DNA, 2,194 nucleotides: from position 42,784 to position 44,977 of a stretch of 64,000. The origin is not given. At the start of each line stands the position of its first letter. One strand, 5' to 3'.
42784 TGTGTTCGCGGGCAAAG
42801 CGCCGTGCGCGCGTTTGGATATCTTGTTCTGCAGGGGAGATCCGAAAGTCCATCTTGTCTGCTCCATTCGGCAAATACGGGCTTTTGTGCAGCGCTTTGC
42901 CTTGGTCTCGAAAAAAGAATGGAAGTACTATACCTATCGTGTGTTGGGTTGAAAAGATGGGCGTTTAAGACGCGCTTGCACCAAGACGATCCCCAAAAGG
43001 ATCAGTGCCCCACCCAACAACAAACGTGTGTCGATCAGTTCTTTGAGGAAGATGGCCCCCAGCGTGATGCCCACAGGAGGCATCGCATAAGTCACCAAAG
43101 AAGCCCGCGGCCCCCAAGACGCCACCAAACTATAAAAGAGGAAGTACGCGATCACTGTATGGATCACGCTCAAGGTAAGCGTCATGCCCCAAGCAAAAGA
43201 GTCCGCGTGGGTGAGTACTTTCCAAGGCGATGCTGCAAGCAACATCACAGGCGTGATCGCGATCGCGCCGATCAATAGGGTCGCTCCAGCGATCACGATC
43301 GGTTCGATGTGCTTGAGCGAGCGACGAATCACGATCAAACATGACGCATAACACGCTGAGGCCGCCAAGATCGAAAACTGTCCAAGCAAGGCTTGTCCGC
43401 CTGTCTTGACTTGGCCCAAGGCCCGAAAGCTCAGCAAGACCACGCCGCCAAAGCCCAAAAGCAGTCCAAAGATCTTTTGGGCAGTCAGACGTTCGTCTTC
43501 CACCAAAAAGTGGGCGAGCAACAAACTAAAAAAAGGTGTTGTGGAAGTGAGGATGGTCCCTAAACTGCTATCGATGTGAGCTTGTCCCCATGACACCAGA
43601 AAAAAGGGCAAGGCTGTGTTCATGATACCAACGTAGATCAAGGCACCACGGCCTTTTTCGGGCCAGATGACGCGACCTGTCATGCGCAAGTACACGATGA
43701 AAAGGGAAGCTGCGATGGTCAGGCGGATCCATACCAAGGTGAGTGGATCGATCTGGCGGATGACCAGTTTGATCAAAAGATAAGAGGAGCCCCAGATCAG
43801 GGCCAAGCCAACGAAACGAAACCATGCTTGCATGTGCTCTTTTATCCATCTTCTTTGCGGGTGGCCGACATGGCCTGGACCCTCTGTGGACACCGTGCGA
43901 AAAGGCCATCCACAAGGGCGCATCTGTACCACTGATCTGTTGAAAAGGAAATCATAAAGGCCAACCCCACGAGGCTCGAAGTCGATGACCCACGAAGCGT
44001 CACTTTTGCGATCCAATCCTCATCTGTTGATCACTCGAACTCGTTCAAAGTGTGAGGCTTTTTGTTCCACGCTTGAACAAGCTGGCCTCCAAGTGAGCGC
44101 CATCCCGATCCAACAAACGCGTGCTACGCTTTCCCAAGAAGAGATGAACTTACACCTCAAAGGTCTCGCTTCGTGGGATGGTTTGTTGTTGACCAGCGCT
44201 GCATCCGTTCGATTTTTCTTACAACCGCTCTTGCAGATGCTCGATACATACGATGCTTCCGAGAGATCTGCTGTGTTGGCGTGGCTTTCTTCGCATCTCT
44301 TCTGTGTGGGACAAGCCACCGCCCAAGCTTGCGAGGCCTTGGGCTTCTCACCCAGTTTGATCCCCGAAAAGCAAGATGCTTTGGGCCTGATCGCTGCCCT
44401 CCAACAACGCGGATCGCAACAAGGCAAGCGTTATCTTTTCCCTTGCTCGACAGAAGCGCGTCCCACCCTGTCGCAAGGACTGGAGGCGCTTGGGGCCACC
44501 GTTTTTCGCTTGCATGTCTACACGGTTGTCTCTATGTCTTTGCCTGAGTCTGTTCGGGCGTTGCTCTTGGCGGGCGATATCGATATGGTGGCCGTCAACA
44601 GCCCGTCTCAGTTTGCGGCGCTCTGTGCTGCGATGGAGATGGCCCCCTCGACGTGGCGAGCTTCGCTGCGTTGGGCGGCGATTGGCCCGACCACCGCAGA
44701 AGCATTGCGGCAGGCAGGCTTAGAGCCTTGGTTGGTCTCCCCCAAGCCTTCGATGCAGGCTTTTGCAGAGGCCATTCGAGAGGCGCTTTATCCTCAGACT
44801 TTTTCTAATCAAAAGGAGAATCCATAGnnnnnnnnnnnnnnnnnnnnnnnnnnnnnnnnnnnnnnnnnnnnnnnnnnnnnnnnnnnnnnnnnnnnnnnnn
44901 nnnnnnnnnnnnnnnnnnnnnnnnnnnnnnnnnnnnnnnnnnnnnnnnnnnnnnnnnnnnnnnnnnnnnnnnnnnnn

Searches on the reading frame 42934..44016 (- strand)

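Call 42: search_protein_families(library=pfam, proteins=[window:42934-44016:-], max_evalue=0.01)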
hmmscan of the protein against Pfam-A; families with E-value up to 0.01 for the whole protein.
window:42934-44016:- (360 aa): 1 family
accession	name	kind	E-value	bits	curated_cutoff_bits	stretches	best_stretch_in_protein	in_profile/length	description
PF00892.27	EamA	-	3.5e-37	128.2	28.2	2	69-196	8-134/135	EamA-like transporter family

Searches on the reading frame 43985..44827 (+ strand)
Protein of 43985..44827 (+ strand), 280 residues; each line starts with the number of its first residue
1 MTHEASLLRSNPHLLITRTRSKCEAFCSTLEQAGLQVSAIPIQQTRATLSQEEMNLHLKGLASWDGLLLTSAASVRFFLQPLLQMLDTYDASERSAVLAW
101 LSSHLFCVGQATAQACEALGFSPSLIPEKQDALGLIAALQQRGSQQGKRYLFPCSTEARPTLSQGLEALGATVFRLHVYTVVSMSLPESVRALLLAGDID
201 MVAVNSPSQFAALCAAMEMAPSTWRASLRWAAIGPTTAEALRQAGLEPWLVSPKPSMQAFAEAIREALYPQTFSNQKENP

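Call 42: search_protein_families(library=pfam, proteins=[window:43985-44827:+], max_evalue=0.01)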
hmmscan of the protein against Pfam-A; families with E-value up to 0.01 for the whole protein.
window:43985-44827:+ (280 aa): 2 families
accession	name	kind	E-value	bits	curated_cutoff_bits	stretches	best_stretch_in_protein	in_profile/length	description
PF02602.20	HEM4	-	4.3e-48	163.9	27.5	1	28-260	5-229/231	Uroporphyrinogen-III synthase HemD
PF24158.1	DUF7409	-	0.0011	19.6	27.8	0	233-248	4-19/47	Domain of unknown function (DUF7409)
